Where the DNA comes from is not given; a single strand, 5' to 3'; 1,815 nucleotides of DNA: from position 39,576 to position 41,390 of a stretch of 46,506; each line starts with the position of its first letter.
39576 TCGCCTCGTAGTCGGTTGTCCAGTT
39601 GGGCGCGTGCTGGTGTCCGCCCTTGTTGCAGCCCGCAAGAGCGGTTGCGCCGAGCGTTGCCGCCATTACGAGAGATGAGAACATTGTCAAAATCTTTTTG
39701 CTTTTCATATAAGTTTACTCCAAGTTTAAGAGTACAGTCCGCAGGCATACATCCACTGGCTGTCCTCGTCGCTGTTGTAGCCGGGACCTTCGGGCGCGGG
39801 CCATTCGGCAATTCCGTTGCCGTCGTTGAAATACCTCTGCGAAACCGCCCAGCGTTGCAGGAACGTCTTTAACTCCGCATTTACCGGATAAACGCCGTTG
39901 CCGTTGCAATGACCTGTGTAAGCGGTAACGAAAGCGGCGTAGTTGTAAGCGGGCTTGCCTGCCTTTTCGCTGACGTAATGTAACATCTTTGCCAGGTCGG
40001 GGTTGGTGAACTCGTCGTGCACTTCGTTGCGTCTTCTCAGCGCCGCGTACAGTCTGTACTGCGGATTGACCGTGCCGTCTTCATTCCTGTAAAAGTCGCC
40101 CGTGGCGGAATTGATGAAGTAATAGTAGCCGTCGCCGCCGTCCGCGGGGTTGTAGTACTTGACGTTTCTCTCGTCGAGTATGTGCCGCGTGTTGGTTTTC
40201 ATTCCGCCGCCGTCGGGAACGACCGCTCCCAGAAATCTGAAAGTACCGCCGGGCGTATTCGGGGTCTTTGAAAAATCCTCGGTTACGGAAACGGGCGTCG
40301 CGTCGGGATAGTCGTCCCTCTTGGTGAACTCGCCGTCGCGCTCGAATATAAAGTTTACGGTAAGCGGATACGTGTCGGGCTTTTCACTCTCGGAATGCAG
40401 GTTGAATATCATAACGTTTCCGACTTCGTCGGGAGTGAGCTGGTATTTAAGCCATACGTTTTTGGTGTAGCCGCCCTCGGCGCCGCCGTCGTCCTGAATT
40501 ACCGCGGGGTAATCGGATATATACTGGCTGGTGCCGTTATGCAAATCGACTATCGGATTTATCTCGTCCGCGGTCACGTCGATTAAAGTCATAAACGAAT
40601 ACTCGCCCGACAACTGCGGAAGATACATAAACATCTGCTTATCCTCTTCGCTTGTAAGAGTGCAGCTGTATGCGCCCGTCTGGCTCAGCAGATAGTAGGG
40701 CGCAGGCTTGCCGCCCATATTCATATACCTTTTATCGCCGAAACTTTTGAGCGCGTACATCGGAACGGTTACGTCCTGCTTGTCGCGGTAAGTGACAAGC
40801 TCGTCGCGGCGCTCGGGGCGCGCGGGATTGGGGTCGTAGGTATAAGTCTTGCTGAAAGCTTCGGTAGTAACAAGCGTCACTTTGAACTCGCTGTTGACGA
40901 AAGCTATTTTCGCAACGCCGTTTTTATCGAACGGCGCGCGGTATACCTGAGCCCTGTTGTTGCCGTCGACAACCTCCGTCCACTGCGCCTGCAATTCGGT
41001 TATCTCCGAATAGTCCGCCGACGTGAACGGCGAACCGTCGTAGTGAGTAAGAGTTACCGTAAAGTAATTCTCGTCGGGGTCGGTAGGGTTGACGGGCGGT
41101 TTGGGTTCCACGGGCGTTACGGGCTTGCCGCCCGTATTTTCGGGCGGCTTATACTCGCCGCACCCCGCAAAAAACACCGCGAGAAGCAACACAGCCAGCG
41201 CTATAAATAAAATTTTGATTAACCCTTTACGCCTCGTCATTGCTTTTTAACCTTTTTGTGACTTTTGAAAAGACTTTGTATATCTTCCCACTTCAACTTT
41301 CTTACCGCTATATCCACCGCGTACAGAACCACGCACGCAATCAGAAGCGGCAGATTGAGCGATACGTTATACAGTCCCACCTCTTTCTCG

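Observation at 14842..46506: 31.6-kb single-strand block joins a MoxR/DUF58-type vWA module, five giant or orphan surface proteins and an Opp importer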

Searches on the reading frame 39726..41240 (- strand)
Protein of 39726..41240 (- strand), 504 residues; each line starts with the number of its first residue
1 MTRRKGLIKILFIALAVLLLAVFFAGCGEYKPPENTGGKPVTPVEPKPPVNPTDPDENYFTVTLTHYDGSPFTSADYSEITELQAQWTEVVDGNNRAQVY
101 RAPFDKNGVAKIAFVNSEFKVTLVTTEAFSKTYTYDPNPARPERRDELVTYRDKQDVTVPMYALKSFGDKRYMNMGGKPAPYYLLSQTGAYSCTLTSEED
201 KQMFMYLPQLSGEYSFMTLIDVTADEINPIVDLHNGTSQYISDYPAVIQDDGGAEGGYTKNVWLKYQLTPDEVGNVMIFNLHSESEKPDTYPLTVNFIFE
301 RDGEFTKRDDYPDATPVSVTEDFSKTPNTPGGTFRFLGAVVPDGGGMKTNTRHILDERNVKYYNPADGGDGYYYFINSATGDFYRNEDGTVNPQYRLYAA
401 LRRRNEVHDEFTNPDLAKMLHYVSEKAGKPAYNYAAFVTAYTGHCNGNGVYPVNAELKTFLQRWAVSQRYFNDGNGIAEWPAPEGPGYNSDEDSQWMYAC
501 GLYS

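Call 4: search_protein_families(library=pfam, proteins=[window:39726-41240:-], max_evalue=0.01)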
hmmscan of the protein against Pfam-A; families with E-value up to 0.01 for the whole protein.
window:39726-41240:- (504 aa): 1 family
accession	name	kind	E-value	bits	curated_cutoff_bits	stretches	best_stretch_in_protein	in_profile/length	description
PF19765.4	DUF6252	-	0.00087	20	27.2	0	96-219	15-105/124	Family of unknown function (DUF6252)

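Call 13: find_homologous_proteins(query=window:39726-41240:-)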
Query window:39726-41240:- (504 aa): 83 proteins with E <= 0.001 among 8000 candidates.
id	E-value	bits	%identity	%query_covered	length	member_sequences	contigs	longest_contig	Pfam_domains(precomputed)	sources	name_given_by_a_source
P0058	0.0e+0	1184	100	100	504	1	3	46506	-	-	-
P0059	4.8e-231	786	69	100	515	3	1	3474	-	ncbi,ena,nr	ncbi:MAG: hypothetical protein K2J54_01360 [Clostridia bacterium]|nr:hypothetical protein [Clostridi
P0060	1.2e-228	778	68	100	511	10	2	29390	-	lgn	-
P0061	4.5e-203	694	63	100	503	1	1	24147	-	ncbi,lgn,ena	-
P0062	4.5e-200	684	62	100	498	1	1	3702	-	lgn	-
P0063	1.9e-191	656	61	100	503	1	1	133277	-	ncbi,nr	ncbi:MAG: hypothetical protein NC131_03655 [Roseburia sp.]|nr:hypothetical protein [Roseburia sp.]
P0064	1.3e-184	633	58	100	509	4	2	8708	-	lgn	-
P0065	2.5e-176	606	59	100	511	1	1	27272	-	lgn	-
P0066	9.8e-174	597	55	100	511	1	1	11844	-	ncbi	-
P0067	5.9e-168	578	55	100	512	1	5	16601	-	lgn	-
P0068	8.5e-162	558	55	100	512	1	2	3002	-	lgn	-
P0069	1.8e-160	553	54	100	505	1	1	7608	-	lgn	-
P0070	5.3e-160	552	55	100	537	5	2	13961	-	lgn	-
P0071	2.4e-158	546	54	100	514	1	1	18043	-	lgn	-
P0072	6.1e-158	545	52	100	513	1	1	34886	-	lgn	-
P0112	1.2e-64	237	34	100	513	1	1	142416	-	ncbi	ncbi:MAG: hypothetical protein ACI4MN_05490 [Candidatus Coproplasma sp.]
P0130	1.3e-37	148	29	92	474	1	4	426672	-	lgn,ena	-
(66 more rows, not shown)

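Call 14: find_encoding_contigs(protein=P0063, flank=10000, max_places=1)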
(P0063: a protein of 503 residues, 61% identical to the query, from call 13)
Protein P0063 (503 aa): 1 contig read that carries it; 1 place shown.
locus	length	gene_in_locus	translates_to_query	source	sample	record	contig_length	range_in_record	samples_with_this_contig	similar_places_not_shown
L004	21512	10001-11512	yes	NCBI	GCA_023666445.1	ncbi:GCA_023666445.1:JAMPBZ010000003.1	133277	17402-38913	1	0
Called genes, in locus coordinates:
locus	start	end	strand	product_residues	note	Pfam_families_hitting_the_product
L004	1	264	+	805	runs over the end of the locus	PF02368:Big_2, PF00544:Pectate_lyase_4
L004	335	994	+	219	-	PF01648:ACPS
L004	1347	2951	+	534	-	-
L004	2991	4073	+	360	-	PF00493:MCM (weak), PF20030:bpMoxR, PF00004:AAA (weak), PF07726:AAA_3, PF07728:AAA_5, PF17863:AAA_lid_2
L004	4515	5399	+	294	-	PF01882:DUF58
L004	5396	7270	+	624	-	PF07584:BatA, PF13519:VWA_2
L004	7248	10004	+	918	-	PF00092:VWA (weak), PF13519:VWA_2, PF13768:VWA_3 (weak), PF00092:VWA, PF13519:VWA_2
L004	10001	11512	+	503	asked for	-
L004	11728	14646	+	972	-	-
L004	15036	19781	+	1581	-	PF07581:Glug (faint)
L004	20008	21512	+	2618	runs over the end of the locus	PF00082:Peptidase_S8, PF06280:fn3_5, PF13306:LRR_5, PF13855:LRR_8 (faint), PF13306:LRR_5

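Call 15: find_encoding_contigs(protein=P0112, flank=10000, max_places=1)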
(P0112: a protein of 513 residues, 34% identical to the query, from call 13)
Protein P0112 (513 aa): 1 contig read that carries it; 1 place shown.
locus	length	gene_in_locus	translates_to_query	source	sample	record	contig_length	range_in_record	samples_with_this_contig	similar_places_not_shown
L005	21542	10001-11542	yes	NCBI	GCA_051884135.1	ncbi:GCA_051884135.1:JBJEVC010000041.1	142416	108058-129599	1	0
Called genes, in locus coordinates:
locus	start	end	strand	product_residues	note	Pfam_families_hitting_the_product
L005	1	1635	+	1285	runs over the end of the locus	-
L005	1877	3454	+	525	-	-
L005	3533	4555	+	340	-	PF00493:MCM (faint), PF01078:Mg_chelatase (faint), PF20030:bpMoxR, PF00004:AAA (weak), PF07726:AAA_3, PF07728:AAA_5, PF17863:AAA_lid_2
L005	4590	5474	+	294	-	PF01882:DUF58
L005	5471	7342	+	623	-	PF07584:BatA, PF13519:VWA_2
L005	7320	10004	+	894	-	PF13768:VWA_3 (faint), PF00092:VWA, PF13519:VWA_2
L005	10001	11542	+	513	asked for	-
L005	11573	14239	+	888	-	-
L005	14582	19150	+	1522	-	-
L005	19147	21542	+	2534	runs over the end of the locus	PF00082:Peptidase_S8, PF02368:Big_2 (faint), PF02225:PA, PF06280:fn3_5, PF12799:LRR_4 (faint), PF13306:LRR_5, PF13855:LRR_8 (faint), PF13306:LRR_5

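Call 16: find_encoding_contigs(protein=P0130, flank=10000, max_places=1)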
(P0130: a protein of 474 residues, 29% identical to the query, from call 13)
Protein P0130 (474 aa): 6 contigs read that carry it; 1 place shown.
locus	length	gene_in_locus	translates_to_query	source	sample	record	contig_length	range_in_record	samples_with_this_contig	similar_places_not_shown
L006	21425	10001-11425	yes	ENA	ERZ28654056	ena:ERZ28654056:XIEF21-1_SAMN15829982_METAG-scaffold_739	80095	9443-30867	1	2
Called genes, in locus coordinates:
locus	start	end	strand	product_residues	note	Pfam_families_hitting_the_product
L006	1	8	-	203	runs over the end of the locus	PF12822:ECF_trnsprt, PF09515:Thia_YuaJ (faint)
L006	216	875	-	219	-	PF01155:HypA (faint), PF09723:Zn_ribbon_8 (faint), PF23455:DUF7129 (faint), PF23458:DUF7130 (faint), PF00210:Ferritin (weak), PF02915:Rubrerythrin, PF21349:RUBY_RBDX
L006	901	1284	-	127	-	PF01475:FUR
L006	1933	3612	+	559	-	-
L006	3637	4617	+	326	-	PF00493:MCM (weak), PF20030:bpMoxR, PF00004:AAA, PF07726:AAA_3, PF07728:AAA_5, PF17863:AAA_lid_2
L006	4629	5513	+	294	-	PF01882:DUF58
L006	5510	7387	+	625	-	PF07584:BatA, PF13519:VWA_2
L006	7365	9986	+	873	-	PF00092:VWA, PF13519:VWA_2, PF06707:DUF1194 (faint), PF00092:VWA, PF13519:VWA_2, PF13768:VWA_3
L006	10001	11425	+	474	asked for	-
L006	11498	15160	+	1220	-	-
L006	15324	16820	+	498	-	PF01087:GalP_UDP_transf, PF02744:GalP_UDP_tr_C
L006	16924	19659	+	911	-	PF07833:Cu_amine_oxidN1 (weak)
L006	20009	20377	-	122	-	-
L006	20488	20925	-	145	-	-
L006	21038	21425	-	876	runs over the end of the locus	PF01411:tRNA-synt_2c, PF07973:tRNA_SAD, PF02272:DHHA1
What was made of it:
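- MoxR lies directly upstream of DUF58 (calls 14-16).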

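Call 19: find_related_loci(query=A1, collection=genome_contigs, flank=10000)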
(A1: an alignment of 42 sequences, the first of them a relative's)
Query A1 (504 aa) in genome_contigs; peptide patterns used: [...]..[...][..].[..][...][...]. (x = any residue, [..] = any of these).
80 stretches matched a pattern; 55 encode a relative of the query (tblastn E <= 1e-3); 55 distinct loci.
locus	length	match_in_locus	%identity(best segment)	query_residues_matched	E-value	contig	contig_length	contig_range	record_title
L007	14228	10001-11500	63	1-503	0e+0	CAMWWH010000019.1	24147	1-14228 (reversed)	MAG TPA_asm: uncultured Clostridia bacterium isolate SRR14411330_bin.5_metawrap_v1.3_MAG genome assembly, contig: NODE.1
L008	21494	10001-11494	43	1-503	2e-105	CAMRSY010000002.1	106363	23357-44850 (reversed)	MAG TPA_asm: uncultured Clostridia bacterium isolate SRR13573580_bin.13_metawrap_v1.3_MAG genome assembly, contig: NODE.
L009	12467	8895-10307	40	1-504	4e-88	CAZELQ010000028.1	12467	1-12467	MAG TPA_asm: uncultured Clostridia bacterium isolate SRP222994_co1_348 genome assembly, contig: NODE_10708_length_12467_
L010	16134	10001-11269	41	42-504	7e-87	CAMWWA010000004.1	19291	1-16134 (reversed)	MAG TPA_asm: uncultured Clostridia bacterium isolate SRR14411351_bin.2_metawrap_v1.3_MAG genome assembly, contig: NODE.1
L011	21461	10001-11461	39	8-503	1e-84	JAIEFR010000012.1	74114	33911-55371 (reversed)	MAG: Clostridia bacterium isolate SC0399_S13_4 SC0399_S13_4_contig_12, whole genome shotgun sequence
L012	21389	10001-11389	39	12-504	3e-82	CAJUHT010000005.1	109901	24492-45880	MAG TPA_asm: uncultured Christensenella sp. isolate MGBC128948 genome assembly, contig: MGBC128948.5, whole genome shotg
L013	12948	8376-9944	33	1-503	1e-76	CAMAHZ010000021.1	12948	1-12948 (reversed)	MAG: uncultured Clostridia bacterium isolate SRR5665903_bin.50_metaWRAP_v1.3_MAG genome assembly, contig: ERZ11448883.89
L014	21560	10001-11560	33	1-503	2e-71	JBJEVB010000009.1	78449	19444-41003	MAG: Candidatus Coproplasma sp. isolate LOHA06_bin.027 NODE_140_length_78449_cov_44.102100, whole genome shotgun sequenc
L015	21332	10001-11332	36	5-503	1e-69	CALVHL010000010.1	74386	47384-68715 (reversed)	MAG: uncultured Clostridia bacterium isolate BRZ_GG__bin81 genome assembly, contig: BRZ_GG__NODE_561_length_74386_cov_12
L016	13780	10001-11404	33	5-504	3e-67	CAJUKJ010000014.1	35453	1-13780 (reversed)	MAG TPA_asm: uncultured Christensenellaceae bacterium isolate MGBC157705 genome assembly, contig: MGBC157705.14, whole g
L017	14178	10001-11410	34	5-504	2e-66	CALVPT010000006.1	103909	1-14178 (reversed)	MAG: uncultured Clostridia bacterium isolate BRZ_BD__bin68 genome assembly, contig: BRZ_BD__NODE_212_length_103909_cov_2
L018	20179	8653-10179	33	1-503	2e-64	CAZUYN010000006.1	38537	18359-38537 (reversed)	MAG TPA_asm: uncultured Clostridia bacterium isolate SRP222994_co1_129 genome assembly, contig: NODE_1850_length_38537_c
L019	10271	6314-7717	32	5-504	4e-63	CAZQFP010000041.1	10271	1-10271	MAG TPA_asm: uncultured Clostridia bacterium isolate SRP199465_co2_184 genome assembly, contig: NODE_20570_length_10271_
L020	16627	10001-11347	33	7-504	2e-62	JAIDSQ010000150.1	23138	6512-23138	MAG: Clostridia bacterium isolate SC0364_comb_12 SC0364_comb_12_contig_150, whole genome shotgun sequence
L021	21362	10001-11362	35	5-504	7e-59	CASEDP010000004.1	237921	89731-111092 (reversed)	uncultured Clostridia bacterium isolate B36_L2_396396_idba_bin.10 genome assembly, contig: B36_L2_396396_idba_bin.10.fa_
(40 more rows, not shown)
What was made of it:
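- Tried and rejected: The alignment-based scan was needed instead (call 19).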

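Call 38: search_protein_families(library=ncbifam, proteins=[window:39726-41240:-, L004:1347-2951:+, L004:2991-4073:+], max_evalue=0.01)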
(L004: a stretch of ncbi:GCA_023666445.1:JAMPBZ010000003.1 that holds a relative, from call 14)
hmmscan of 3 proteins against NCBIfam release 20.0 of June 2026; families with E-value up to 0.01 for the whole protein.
window:39726-41240:- (504 aa): 0 families

L004:1347-2951:+ (534 aa): 0 families

L004:2991-4073:+ (360 aa): 17 families
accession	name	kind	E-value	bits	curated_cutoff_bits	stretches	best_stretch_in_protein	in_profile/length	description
NF047784.1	MadB_ATPase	equivalog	3.9e-10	39.4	475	1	142-276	141-270/298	MadB family AAA-type ATPase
TIGR02031.1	BchD-ChlD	equivalog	5.9e-10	38.5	499.55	1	76-334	19-274/608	magnesium chelatase ATPase subunit D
TIGR02640.1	gas_vesic_GvpN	equivalog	1e-07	31.7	266.8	1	142-248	109-216/262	gas vesicle protein GvpN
TIGR02442.1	Cob-chelat-sub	hypoth_equivalog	9.4e-06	24.3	779.45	1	262-334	243-313/641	putative cobaltochelatase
TIGR00764.1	lon_rel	equivalog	3.3e-05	22.7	516.6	1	48-97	12-61/608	ATP-dependent protease LonB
TIGR02639.1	ClpA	equivalog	8.4e-05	21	993.15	1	43-169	446-586/734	ATP-dependent Clp protease ATP-binding subunit ClpA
NF000868.0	PRK00080.1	equivalog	0.00028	19.9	282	1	45-230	16-195/330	Holliday junction branch migration DNA helicase RuvB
TIGR00635.1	ruvB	equivalog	0.00031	19.9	299.05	1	54-234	4-178/305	Holliday junction branch migration DNA helicase RuvB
NF006958.0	PRK09435.1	equivalog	0.00038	19.6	329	1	31-97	15-81/333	methylmalonyl Co-A mutase-associated GTPase MeaB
TIGR00368.1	TIGR00368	hypoth_equivalog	0.00067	18.3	362.4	1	49-94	188-232/499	YifB family Mg chelatase-like AAA ATPase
NF001679.0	PRK00440.1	equivalog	0.00083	18.5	303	1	48-167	12-131/322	replication factor C small subunit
NF010054.0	PRK13531.1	equivalog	0.00093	18.4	681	1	40-236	6-199/498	ATPase RavA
NF008809.0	PRK11831.1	equivalog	0.0011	18.3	441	1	57-149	18-107/270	phospholipid ABC transporter ATP-binding protein MlaF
NF042959.1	IteA_antiphage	equivalog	0.004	16.3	510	0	22-101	76-153/367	anti-phage ATPase IteA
NF007365.0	PRK09862.1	equivalog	0.0045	15.6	530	1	45-93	182-230/506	YifB family Mg chelatase-like AAA ATPase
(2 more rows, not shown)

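Call 49: predict_structure(alignment_id=A1)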
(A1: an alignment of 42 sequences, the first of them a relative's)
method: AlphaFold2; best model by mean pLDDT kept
length: 504 residues; sequences in the alignment: 42
mean_pLDDT: 87.0   pTM: 0.61
mean pLDDT of the five models: 87.0, 85.4, 85.0, 85.0, 84.7
residues with pLDDT >= 90: 302; 70-90: 148; 50-70: 23; < 50: 31
segments of 3 or more residues with pLDDT < 50: 1-3, 30-41, 43-56
pLDDT, mean of each block of 10 residues (from residue 1): 63 86 59 45 45 59 90 96 95 85 97 89 94 91 83 92 95 90 94 95 93 91 86 89 91 83 89 90 91 94 69 82 96 93 85 93 97 95 94 96 93 85 79 95 98 98 92 85 85 96 94
secondary structure, 60 per line:
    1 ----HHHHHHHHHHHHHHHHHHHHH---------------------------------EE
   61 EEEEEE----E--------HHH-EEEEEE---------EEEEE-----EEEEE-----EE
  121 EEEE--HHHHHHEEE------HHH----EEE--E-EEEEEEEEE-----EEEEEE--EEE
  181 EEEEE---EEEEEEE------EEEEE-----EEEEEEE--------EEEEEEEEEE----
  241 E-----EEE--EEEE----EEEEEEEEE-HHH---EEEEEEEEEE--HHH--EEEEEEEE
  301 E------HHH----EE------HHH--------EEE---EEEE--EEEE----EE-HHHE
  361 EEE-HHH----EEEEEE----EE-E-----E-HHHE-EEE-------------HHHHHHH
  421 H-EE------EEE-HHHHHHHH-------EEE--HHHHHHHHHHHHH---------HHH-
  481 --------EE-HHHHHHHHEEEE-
elements in order: H5-25 E59-66 E84-89 E99-103 E109-113 E119-124 H127-132 E133-135 E149-151 E156-164 E170-175 E178-185 E189-195 E202-206 E212-218 E227-236 E247-249 E252-255 E260-268 E276-285 E293-301 E334-336 E340-343 E346-349 E360-363 E372-377 E398-400 H414-421 E431-433 H435-442 E450-452 H455-467 H492-499 E500-503

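Call 51: fold_search(model_id=the predicted structure, library=pdb)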
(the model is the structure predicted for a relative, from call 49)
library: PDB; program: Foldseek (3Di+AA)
matches with E <= 10: 1368; with E <= 0.001: 22
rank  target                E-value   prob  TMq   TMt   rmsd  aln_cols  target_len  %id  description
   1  3zix_A                2.8e-05  0.99  0.17  0.27  21.4       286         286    7  Clostridium perfringens Enterotoxin with the N-terminal 37 residues deleted (released 2014-01-29)
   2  2xhn_A                4.6e-05  1.00  0.19  0.19  10.4       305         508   10  Rhamnogalacturonan lyase from Aspergillus aculeatus K150A active site mutant (released 2010-09-29)
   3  8u5d_B                9.0e-05  1.00  0.17  0.55   4.0       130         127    9  Crystal Structure of C-terminal domain of Clostridium perfringens Enterotoxin in Space Group P 41 21 2 (released 2023-12-20)
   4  8u5f_B                1.3e-04  0.99  0.16  0.26  20.1       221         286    7  Crystal Structure of Trypsinized Clostridium perfringens Enterotoxin (released 2023-09-27)
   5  3ziw_A                1.3e-04  0.99  0.16  0.26  20.7       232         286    8  Clostridium perfringens enterotoxin, D48A mutation and N-terminal 37 residues deleted (released 2014-01-29)
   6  8u5e_A                1.9e-04  1.00  0.16  0.53   4.0       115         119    9  Crystal Structure of C-terminal domain of Clostridium perfringens Enterotoxin in Space Group P 21 21 21 (released 2023-12-20)
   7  2xh6_B                2.0e-04  0.99  0.17  0.27  20.7       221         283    7  Clostridium perfringens enterotoxin (released 2011-04-27)
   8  5sv5                  2.1e-04  1.00  0.17  0.71   5.2       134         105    8  1.0 Angstrom Crystal Structure of pre-Peptidase C-terminal Domain of Collagenase from Bacillus anthracis. (released 2016-08-17)
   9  8u5f_A                2.1e-04  0.99  0.16  0.26  20.7       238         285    6  Crystal Structure of Trypsinized Clostridium perfringens Enterotoxin (released 2023-09-27)
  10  8u5e_D                2.2e-04  1.00  0.16  0.50   3.9       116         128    8  Crystal Structure of C-terminal domain of Clostridium perfringens Enterotoxin in Space Group P 21 21 21 (released 2023-12-20)
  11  8u5f_E                2.8e-04  0.99  0.16  0.26  20.4       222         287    7  Crystal Structure of Trypsinized Clostridium perfringens Enterotoxin (released 2023-09-27)
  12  3ide_A                3.3e-04  0.66  0.13  0.15  20.6       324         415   10  Structure of IPNV subviral particle (released 2009-12-29)
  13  9j7x                  3.7e-04  1.00  0.15  0.51   4.1       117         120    8  Crystal structure of quintuple mutant C terminal fragment of Clostridium perfringens enterotoxin (C-CPEm19) (released 2025-06-18)
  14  3ide_B                4.2e-04  0.69  0.13  0.15  20.4       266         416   10  Structure of IPNV subviral particle (released 2009-12-29)
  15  8u5b_B                4.9e-04  1.00  0.16  0.54   4.0       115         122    9  Cryo-EM structure of human claudin-4 complex with Clostridium perfringens enterotoxin C-terminal domain and sFab COP-1 (released 2023-09-27)
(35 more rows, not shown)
